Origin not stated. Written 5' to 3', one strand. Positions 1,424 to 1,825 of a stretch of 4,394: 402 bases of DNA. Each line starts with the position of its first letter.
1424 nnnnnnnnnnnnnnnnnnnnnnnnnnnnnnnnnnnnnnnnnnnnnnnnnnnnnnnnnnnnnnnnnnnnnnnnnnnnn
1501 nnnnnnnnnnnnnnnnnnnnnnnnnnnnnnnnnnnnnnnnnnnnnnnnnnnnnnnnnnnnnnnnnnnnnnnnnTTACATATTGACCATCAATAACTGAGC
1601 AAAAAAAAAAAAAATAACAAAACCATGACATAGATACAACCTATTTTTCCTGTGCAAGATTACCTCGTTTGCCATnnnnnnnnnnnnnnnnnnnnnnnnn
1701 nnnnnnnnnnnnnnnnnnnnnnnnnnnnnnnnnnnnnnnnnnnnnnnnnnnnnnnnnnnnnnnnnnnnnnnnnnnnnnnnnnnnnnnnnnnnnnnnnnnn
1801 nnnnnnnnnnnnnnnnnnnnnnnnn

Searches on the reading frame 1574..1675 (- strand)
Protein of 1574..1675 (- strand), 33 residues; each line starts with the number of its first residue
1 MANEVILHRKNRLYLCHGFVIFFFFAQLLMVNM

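Call 63: search_protein_families(library=pfam, proteins=[window:1574-1675:-], max_evalue=0.1)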
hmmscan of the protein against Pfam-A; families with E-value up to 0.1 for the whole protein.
window:1574-1675:- (33 aa): 0 families
